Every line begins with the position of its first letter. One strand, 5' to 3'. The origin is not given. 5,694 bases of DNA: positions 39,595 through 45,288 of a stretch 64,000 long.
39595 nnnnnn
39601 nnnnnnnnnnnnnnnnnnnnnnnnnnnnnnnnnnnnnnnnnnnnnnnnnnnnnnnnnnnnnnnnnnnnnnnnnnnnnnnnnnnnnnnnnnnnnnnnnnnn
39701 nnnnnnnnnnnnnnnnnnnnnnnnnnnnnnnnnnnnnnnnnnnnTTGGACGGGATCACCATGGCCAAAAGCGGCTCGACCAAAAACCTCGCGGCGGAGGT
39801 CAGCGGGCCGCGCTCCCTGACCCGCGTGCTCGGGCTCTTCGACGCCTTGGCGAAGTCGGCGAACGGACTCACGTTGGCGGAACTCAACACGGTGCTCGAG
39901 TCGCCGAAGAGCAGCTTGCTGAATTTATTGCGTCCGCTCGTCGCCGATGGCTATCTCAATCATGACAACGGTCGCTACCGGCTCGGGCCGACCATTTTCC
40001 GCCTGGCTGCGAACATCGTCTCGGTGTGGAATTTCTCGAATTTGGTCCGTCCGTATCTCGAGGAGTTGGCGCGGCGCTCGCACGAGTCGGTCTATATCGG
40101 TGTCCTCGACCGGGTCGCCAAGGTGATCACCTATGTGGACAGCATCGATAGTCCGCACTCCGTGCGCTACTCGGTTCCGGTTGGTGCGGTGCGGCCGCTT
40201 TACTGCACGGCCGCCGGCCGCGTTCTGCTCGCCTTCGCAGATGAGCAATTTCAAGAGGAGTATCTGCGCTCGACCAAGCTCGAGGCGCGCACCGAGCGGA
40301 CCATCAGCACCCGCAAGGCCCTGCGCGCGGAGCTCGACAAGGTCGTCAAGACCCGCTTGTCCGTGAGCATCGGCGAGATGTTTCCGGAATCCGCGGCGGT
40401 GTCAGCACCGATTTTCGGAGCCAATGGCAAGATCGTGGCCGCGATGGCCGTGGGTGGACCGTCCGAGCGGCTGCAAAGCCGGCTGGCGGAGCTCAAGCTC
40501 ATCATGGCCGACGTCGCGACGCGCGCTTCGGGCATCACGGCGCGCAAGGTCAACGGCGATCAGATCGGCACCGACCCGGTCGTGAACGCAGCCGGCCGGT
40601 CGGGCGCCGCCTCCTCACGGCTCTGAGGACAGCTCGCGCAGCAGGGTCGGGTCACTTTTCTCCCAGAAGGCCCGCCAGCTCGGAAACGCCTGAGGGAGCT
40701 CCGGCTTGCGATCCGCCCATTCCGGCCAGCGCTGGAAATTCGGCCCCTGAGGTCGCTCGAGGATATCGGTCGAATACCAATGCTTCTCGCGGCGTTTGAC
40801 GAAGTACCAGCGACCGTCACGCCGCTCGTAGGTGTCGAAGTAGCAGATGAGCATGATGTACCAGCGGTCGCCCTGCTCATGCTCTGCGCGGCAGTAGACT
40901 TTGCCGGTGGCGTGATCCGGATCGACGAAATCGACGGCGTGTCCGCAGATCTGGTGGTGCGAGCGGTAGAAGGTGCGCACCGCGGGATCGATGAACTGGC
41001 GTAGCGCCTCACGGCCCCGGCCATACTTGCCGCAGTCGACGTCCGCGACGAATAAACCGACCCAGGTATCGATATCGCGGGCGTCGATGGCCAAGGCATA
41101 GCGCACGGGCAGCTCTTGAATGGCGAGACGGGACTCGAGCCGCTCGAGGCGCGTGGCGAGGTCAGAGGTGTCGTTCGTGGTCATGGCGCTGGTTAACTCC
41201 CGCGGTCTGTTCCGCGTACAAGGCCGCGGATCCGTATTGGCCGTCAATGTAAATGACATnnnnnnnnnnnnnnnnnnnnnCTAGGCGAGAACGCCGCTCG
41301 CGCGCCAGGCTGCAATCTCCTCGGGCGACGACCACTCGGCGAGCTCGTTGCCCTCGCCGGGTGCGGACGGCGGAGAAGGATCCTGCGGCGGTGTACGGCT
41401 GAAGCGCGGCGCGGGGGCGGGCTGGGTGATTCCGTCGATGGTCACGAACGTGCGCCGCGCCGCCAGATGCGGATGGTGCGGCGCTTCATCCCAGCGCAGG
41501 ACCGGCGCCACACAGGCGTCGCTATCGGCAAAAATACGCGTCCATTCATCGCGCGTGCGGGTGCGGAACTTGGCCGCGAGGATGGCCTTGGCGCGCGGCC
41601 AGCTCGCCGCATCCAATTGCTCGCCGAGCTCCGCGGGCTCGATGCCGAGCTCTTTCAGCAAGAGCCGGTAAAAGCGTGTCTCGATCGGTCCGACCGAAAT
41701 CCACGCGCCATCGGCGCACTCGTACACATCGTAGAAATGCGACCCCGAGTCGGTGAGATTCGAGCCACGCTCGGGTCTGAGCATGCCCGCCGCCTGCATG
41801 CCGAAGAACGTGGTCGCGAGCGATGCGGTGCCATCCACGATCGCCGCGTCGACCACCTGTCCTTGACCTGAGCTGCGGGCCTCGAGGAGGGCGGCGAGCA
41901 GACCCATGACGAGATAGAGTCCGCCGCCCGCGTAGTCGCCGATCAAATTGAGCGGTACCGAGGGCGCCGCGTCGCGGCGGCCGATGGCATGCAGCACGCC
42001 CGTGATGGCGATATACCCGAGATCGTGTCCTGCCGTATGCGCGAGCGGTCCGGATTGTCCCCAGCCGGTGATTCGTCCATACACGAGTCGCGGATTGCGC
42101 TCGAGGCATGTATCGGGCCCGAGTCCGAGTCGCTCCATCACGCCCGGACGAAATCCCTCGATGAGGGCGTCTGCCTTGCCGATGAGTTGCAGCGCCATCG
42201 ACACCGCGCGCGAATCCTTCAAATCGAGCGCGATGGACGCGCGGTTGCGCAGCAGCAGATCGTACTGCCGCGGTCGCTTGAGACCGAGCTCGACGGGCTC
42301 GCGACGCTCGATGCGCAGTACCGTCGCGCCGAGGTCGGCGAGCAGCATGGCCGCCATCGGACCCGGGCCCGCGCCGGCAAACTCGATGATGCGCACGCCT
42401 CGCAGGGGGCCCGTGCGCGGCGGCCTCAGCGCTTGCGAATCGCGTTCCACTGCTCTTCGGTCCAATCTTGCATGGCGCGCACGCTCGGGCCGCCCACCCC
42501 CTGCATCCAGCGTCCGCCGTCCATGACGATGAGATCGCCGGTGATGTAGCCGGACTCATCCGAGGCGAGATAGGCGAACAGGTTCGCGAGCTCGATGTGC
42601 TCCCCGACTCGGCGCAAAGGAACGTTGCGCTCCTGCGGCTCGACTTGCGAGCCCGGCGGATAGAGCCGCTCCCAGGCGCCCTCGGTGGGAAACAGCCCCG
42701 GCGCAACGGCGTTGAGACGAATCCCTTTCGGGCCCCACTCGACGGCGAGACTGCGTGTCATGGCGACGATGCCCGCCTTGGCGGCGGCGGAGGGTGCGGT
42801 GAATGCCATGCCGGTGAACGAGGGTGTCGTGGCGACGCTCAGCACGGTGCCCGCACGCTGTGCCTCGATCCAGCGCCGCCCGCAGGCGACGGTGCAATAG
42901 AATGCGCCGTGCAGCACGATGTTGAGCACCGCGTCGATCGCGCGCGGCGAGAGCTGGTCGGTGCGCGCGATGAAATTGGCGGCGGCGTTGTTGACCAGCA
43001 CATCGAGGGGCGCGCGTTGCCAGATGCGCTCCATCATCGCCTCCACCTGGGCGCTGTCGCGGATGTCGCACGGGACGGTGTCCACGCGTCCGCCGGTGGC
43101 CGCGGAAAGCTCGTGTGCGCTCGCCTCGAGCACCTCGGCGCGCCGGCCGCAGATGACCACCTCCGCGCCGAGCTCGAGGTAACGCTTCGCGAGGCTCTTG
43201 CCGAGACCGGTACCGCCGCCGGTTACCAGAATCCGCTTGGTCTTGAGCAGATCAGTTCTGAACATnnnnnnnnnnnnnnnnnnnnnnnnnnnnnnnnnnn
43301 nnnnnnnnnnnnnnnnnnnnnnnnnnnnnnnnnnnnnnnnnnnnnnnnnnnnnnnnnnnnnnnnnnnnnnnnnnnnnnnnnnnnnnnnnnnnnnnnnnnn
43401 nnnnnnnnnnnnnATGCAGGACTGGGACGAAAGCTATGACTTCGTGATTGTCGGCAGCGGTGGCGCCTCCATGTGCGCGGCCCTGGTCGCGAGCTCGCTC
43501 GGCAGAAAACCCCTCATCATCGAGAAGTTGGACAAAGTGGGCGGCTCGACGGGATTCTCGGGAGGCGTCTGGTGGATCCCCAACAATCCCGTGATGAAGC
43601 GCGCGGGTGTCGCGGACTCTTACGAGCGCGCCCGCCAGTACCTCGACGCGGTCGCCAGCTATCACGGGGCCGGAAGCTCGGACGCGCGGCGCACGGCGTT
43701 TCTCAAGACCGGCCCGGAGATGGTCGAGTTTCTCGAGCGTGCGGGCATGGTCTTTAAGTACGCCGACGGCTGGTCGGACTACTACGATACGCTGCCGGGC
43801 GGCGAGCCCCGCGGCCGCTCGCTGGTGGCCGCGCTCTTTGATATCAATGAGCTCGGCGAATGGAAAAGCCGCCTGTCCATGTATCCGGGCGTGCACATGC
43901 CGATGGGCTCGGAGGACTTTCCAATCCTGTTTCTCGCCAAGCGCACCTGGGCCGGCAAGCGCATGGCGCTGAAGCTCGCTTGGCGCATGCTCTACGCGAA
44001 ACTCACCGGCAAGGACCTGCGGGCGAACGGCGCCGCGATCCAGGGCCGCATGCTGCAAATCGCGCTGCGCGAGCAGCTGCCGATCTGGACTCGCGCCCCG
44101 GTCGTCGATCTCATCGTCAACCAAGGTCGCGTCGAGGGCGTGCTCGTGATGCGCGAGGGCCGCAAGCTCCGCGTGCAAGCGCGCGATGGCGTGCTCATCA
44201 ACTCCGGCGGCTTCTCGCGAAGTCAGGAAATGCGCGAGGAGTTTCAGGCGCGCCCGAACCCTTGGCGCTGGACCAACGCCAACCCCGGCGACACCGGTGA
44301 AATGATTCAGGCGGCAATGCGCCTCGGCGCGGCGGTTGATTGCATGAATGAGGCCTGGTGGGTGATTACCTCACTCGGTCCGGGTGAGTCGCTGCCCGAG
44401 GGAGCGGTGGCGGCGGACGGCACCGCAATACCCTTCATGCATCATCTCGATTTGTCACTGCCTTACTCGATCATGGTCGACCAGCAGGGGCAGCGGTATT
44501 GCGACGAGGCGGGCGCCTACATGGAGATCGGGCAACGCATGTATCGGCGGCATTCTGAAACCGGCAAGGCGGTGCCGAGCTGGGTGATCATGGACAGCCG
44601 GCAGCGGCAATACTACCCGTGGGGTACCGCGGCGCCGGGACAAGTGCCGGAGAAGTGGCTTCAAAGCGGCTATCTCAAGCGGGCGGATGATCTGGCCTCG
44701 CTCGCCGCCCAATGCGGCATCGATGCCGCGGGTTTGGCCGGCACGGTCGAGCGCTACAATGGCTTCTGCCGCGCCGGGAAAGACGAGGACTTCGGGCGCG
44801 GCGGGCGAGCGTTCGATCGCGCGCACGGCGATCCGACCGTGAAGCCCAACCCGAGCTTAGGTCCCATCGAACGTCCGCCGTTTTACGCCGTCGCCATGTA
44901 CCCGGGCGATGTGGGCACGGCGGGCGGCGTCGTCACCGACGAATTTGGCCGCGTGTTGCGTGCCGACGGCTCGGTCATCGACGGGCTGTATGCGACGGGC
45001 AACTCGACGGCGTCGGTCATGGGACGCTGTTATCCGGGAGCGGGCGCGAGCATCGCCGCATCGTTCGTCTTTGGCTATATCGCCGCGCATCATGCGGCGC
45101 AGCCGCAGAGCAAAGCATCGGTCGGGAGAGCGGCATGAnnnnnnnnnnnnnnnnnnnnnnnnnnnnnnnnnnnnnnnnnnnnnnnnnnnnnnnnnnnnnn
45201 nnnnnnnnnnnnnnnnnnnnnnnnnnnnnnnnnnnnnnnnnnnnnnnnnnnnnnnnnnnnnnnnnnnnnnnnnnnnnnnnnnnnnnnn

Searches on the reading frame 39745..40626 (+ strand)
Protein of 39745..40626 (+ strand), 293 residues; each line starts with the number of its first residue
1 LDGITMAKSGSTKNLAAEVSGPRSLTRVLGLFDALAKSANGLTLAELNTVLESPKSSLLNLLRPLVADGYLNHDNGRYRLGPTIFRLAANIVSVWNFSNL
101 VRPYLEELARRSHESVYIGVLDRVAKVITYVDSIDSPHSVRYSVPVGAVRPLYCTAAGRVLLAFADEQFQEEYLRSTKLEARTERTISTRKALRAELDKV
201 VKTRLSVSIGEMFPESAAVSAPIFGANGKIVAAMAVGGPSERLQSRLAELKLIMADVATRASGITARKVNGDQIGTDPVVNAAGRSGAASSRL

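Call 51: search_protein_families(library=pfam, proteins=[window:39745-40626:+], max_evalue=0.000001)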
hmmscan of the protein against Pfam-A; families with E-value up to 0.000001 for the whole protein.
window:39745-40626:+ (293 aa): 2 families
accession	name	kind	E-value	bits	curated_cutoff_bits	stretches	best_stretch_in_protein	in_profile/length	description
PF01614.24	IclR_C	-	1.4e-34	119.6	24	1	92-253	4-164/174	Bacterial transcriptional regulator IclR C-terminal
PF09339.16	HTH_IclR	-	7.1e-08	32.5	22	1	24-74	1-51/52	IclR helix-turn-helix domain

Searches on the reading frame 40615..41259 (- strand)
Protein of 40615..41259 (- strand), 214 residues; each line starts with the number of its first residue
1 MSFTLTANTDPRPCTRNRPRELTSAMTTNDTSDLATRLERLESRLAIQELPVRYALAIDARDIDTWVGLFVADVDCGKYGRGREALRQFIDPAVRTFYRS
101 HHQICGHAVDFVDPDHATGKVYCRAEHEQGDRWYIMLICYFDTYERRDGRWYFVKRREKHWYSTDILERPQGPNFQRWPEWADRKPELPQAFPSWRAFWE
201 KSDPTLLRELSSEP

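Call 51: search_protein_families(library=pfam, proteins=[window:40615-41259:-], max_evalue=0.000001)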
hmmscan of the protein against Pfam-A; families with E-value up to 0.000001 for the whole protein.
window:40615-41259:- (214 aa): 1 family
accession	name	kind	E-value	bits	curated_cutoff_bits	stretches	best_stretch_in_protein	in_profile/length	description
PF13577.12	SnoaL_4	-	3.1e-19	69.6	24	1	39-157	1-126/126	SnoaL-like domain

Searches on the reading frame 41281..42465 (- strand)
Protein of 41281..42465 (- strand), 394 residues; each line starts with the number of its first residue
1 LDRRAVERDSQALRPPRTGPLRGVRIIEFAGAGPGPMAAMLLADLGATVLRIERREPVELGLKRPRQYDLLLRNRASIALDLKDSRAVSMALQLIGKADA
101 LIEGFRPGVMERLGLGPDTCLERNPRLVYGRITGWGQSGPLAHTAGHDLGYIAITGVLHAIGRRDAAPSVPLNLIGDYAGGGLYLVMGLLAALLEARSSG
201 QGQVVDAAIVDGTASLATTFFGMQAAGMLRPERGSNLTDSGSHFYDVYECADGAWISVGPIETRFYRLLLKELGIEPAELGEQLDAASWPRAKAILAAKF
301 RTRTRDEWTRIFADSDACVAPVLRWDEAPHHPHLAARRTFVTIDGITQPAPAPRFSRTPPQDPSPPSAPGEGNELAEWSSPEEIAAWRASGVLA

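Call 51: search_protein_families(library=pfam, proteins=[window:41281-42465:-], max_evalue=0.000001)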
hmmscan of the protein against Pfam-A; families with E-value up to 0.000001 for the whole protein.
window:41281-42465:- (394 aa): 1 family
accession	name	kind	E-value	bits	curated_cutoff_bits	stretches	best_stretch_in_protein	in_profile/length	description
PF02515.22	CoA_transf_3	-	9.2e-81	272.2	23.3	1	21-366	1-359/366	CoA-transferase family III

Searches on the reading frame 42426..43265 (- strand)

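Call 51: search_protein_families(library=pfam, proteins=[window:42426-43265:-], max_evalue=0.000001)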
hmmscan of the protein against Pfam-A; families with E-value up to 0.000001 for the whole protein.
window:42426-43265:- (279 aa): 3 families
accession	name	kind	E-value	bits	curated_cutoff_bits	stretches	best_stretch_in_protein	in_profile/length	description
PF13561.12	adh_short_C2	-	1e-47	163.1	27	1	19-251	6-234/236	Enoyl-(Acyl carrier protein) reductase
PF00106.31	adh_short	-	2.9e-42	144.8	26.6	1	10-197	1-187/195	short chain dehydrogenase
PF08659.16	KR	-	1.4e-09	38.6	22.6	1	12-124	3-119/180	KR domain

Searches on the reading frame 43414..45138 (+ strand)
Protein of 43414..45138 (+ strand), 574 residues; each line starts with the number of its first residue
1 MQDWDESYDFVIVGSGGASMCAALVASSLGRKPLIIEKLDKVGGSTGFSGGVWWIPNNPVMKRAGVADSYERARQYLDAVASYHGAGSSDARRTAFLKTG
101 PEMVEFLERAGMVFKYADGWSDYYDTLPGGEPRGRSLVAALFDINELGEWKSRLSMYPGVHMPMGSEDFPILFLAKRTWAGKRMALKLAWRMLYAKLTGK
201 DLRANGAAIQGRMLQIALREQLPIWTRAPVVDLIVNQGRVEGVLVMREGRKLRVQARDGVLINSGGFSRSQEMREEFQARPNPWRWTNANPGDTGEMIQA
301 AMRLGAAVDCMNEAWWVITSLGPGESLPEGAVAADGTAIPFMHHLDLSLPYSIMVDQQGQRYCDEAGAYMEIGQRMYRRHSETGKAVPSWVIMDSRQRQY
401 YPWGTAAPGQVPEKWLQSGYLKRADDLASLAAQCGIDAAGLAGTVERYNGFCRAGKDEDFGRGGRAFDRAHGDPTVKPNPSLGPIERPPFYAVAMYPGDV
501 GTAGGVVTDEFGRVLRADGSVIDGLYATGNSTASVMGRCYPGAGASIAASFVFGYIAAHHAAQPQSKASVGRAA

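Call 51: search_protein_families(library=pfam, proteins=[window:43414-45138:+], max_evalue=0.000001)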
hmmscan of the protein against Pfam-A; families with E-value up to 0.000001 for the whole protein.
window:43414-45138:+ (574 aa): 1 family
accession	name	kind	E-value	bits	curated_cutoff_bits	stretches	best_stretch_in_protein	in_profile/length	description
PF00890.30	FAD_binding_2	-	1.6e-75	255.3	20.4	1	9-547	1-414/414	FAD binding domain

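Call 59: search_protein_families(library=ncbifam, proteins=[window:43414-45138:+], max_evalue=0.00001)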
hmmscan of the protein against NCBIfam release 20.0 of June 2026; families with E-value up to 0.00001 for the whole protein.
window:43414-45138:+ (574 aa): 27 families (the best 25 are shown)
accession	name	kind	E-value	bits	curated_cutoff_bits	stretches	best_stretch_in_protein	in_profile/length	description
NF009478.0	PRK12844.1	equivalog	2.8e-257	854.5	789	1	2-568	3-555/559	3-ketosteroid-delta-1-dehydrogenase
NF005882.1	PRK07843.1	equivalog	4.4e-157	523.8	788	1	8-559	2-545/547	3-oxosteroid 1-dehydrogenase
NF009473.0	PRK12835.1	subfamily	3.3e-154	514.6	837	1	2-568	6-573/585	FAD-binding protein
NF009477.0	PRK12843.1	equivalog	3.8e-133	445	758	1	3-566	12-573/578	FAD-dependent oxidoreductase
NF009479.0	PRK12845.1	equivalog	2.4e-129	432.3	793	1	5-563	16-565/566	3-ketosteroid-delta-1-dehydrogenase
NF004789.0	PRK06134.1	subfamily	8.4e-127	424.1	747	1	3-567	8-573/581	FAD-dependent oxidoreductase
NF009476.0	PRK12839.1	equivalog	3.4e-99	332.5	940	1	6-565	7-568/572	FAD-dependent oxidoreductase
NF053677.1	Desat2ChcC2Cyan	equivalog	1.1e-95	321.2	900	1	9-563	2-553/558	4-oxocyclohex-2-ene-1-carboxylate 5-dehydrogenase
NF009474.0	PRK12837.1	equivalog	8.2e-94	315.2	675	2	201-562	167-509/513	FAD-binding protein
NF053676.1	4oxCHCAChcC1Cy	equivalog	8.6e-88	295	1000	1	7-559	1-524/528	4-oxocyclohexanecarboxylate 2-dehydrogenase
TIGR01813.1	flavo_cyto_c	subfamily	4.3e-48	164.2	285.45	2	203-558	126-443/444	flavocytochrome c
NF005511.0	PRK07121.1-4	equivalog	1.1e-46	159.4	466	3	350-567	337-545/553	FAD-binding protein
NF006130.0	PRK08274.1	equivalog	3.5e-40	138.2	369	2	202-564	127-461/467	FAD-dependent tricarballylate dehydrogenase TcuA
NF005509.0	PRK07121.1-2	subfamily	2.1e-38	132.2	630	2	236-563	234-523/527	FAD-binding protein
NF005510.0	PRK07121.1-3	subfamily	9.3e-36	123.6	481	2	227-565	200-490/492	FAD-binding protein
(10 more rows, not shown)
